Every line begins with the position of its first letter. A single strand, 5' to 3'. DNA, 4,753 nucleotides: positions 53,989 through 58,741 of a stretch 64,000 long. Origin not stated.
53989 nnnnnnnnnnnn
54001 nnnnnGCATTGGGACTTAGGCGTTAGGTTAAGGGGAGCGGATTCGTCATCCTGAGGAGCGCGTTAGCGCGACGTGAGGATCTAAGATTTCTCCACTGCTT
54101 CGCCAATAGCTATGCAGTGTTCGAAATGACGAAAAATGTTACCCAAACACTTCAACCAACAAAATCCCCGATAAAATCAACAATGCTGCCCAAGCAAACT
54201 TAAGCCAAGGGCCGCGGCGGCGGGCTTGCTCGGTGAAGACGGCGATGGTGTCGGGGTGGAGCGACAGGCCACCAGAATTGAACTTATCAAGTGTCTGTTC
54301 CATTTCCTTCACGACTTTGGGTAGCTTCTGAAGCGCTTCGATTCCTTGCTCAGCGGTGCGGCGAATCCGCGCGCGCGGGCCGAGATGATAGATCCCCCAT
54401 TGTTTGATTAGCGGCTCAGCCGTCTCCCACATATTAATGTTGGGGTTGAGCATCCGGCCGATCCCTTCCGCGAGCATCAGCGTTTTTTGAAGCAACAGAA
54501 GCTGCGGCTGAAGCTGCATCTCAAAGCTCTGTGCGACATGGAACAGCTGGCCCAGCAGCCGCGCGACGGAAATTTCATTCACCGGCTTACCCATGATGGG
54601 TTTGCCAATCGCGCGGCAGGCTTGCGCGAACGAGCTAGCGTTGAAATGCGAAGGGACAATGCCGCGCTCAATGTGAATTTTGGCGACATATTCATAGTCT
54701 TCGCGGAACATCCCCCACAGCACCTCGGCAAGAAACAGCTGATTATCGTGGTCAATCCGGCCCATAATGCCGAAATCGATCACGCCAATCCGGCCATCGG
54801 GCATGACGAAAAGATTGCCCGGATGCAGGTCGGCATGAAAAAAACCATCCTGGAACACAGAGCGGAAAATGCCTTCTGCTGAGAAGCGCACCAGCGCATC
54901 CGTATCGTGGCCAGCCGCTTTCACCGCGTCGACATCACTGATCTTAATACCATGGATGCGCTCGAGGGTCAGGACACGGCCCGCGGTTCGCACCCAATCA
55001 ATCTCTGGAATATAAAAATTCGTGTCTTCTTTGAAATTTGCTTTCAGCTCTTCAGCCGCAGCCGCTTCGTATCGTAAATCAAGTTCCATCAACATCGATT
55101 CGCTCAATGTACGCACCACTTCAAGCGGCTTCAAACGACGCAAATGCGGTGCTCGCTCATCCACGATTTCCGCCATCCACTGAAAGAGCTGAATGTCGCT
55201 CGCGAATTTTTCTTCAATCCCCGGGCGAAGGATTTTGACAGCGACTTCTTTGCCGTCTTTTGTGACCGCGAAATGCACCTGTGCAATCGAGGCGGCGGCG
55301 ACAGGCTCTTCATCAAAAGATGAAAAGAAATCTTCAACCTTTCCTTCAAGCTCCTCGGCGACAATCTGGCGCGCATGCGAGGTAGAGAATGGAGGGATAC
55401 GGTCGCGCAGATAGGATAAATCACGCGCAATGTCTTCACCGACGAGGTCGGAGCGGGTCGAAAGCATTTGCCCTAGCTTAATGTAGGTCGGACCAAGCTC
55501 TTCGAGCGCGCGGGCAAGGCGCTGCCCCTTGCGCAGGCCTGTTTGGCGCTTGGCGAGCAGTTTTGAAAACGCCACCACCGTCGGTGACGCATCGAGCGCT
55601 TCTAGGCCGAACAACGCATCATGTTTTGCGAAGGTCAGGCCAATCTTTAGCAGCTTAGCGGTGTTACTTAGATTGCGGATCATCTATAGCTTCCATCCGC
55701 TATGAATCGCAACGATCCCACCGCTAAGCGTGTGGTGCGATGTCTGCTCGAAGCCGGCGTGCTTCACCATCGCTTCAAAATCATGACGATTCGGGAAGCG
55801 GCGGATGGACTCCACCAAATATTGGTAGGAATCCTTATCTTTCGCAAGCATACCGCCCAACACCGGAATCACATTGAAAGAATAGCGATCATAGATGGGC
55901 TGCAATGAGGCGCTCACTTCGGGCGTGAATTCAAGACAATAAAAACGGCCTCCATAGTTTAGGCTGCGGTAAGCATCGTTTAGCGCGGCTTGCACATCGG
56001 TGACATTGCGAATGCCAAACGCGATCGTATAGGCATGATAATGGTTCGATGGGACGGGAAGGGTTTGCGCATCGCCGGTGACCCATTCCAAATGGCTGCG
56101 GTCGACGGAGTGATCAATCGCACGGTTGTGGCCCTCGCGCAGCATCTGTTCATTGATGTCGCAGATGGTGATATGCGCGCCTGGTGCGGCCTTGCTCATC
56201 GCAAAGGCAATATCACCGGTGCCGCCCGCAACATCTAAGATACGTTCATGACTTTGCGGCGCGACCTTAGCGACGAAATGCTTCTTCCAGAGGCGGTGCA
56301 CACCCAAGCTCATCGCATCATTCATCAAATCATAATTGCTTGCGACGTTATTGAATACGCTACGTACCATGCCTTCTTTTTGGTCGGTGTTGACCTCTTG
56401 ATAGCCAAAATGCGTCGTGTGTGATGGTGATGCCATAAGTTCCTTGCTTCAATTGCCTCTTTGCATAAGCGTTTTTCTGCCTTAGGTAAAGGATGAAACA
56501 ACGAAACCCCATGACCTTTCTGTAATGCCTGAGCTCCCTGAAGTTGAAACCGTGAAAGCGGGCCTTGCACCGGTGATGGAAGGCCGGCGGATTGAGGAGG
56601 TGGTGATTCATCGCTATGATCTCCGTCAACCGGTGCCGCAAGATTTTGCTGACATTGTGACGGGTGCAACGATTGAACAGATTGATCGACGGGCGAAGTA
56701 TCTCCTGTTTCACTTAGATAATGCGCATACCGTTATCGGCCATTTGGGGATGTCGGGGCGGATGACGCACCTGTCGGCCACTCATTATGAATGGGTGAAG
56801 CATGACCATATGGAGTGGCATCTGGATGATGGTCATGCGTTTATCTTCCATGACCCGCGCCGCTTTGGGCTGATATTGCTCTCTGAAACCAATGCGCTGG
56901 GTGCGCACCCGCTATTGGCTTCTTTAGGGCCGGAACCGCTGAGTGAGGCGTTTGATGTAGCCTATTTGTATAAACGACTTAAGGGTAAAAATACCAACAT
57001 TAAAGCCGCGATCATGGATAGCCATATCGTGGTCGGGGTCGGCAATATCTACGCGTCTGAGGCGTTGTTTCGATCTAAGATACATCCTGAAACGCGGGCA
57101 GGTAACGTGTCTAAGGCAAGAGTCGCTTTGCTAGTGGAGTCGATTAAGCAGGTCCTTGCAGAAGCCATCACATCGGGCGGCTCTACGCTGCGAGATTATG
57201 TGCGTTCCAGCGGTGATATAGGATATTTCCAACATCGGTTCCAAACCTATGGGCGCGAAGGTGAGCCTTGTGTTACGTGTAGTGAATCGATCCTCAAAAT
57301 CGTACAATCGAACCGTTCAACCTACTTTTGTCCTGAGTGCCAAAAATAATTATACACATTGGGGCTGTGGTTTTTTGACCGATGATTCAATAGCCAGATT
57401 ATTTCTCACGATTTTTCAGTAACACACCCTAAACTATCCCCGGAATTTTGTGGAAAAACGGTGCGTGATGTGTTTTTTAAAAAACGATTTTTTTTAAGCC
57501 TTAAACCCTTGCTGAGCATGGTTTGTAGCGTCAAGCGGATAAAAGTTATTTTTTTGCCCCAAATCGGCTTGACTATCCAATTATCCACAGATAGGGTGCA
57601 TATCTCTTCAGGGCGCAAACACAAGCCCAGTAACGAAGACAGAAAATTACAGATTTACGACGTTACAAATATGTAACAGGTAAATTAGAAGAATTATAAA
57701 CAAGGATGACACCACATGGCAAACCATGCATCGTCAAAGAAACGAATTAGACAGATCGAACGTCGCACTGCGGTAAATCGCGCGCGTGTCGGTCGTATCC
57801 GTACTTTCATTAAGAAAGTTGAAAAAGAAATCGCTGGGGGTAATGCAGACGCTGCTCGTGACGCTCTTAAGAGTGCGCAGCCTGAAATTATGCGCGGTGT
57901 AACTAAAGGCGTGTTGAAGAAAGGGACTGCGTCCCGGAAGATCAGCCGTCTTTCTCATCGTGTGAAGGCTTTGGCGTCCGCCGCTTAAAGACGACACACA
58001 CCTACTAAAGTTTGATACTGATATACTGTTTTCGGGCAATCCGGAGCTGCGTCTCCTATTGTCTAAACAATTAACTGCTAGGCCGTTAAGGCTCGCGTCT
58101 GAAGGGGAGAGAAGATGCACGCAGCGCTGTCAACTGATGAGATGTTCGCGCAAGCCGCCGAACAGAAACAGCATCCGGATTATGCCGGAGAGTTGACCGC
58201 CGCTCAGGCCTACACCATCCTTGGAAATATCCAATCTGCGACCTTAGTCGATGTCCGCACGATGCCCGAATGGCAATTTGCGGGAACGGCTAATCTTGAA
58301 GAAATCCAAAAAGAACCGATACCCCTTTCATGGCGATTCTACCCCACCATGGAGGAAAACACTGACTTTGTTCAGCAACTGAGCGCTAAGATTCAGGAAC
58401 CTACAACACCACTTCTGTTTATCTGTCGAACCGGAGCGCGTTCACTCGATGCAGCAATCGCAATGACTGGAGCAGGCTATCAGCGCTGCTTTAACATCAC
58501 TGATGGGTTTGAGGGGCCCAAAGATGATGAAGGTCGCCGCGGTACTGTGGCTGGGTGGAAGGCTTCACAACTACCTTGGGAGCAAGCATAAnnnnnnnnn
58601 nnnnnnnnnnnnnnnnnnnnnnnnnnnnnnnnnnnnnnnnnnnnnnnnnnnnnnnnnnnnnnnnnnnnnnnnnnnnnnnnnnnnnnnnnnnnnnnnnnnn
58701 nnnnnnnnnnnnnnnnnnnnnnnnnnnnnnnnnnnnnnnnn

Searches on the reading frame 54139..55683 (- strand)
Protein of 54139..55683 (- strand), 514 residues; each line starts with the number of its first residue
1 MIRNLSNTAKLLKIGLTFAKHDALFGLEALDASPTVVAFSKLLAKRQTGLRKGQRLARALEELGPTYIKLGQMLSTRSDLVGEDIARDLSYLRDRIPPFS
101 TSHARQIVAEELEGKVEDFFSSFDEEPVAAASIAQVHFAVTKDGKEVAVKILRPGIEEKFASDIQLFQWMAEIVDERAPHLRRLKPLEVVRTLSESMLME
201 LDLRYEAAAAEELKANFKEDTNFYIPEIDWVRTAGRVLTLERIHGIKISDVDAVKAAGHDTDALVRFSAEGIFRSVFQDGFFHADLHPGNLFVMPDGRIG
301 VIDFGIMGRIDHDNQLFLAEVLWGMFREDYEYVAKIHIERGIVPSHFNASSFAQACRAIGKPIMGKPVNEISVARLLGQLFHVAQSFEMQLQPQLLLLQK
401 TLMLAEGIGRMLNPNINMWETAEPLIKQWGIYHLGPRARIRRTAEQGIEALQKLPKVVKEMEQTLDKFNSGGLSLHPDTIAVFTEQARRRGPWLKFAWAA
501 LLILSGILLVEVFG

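Call 19: search_protein_families(library=pfam, proteins=[window:54139-55683:-])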
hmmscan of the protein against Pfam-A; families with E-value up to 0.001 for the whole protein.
window:54139-55683:- (514 aa): 3 families
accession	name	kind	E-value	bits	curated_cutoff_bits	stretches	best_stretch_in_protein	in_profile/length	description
PF03109.22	ABC1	-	4.6e-78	262.2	22.9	1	92-336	2-243/244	ABC1 atypical kinase-like domain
PF01636.29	APH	-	5.8e-05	23.4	23.2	1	278-308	167-198/239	Phosphotransferase enzyme family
PF00069.31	Pkinase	-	0.00071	19.5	31.7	0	274-315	109-153/263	Protein kinase domain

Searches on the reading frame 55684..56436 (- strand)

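Call 19: search_protein_families(library=pfam, proteins=[window:55684-56436:-])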
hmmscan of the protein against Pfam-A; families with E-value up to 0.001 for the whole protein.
window:55684-56436:- (250 aa): 8 families
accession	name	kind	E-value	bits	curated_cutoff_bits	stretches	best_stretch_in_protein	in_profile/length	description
PF01209.24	Ubie_methyltran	-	2.1e-78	263.3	20.1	1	17-249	2-233/233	ubiE/COQ5 methyltransferase family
PF13649.12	Methyltransf_25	-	2.7e-15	57.3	27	1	66-163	1-97/97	Methyltransferase domain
PF08241.18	Methyltransf_11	-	1.7e-12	48.2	21.2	1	67-167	1-95/95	Methyltransferase domain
PF08242.18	Methyltransf_12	-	5.9e-10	40.2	30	1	67-165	1-98/98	Methyltransferase domain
PF13489.12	Methyltransf_23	-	2.3e-08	34.4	27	1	53-233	11-163/164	Methyltransferase domain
PF13847.12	Methyltransf_31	-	3.5e-08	33.7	27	1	62-171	3-113/145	Methyltransferase domain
PF00891.24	Methyltransf_2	-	2.5e-05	24.2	22.3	1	46-199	46-196/210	O-methyltransferase domain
PF05175.20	MTS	-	4.3e-05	23.7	23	1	58-120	27-89/170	Methyltransferase small domain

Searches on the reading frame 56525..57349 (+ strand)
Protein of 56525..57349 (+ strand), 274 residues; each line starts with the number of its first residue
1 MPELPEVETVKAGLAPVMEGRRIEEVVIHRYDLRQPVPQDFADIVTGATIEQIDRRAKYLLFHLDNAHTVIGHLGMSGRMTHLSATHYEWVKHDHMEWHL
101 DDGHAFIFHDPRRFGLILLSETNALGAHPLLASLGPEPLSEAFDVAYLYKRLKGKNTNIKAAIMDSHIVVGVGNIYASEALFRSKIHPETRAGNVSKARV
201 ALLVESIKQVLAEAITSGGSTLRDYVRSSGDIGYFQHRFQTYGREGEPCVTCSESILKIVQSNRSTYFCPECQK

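Call 19: search_protein_families(library=pfam, proteins=[window:56525-57349:+])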
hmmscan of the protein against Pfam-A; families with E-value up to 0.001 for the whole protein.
window:56525-57349:+ (274 aa): 3 families
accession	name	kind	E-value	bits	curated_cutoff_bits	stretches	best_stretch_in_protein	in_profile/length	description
PF01149.29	Fapy_DNA_glyco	-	1.9e-36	125.7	25.5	1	1-116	1-116/117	Formamidopyrimidine-DNA glycosylase N-terminal domain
PF06831.19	H2TH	-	5.9e-31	106.8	34.7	1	134-224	1-91/93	Formamidopyrimidine-DNA glycosylase H2TH domain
PF06827.20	zf-FPG_IleRS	-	6.6e-08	32.7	21.3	1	246-274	1-29/30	Zinc finger found in FPG and IleRS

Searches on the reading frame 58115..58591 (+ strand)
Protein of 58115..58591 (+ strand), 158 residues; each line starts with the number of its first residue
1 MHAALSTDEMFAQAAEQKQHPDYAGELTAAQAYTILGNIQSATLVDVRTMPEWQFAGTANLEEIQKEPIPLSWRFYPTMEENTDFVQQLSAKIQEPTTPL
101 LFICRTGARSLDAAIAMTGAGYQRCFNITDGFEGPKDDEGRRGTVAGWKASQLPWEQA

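Call 19: search_protein_families(library=pfam, proteins=[window:58115-58591:+])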
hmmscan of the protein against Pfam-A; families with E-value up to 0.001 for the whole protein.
window:58115-58591:+ (158 aa): 1 family
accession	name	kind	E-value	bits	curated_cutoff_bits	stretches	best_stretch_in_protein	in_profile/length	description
PF00581.25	Rhodanese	-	3.7e-07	31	22.2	1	30-134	3-98/102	Rhodanese-like domain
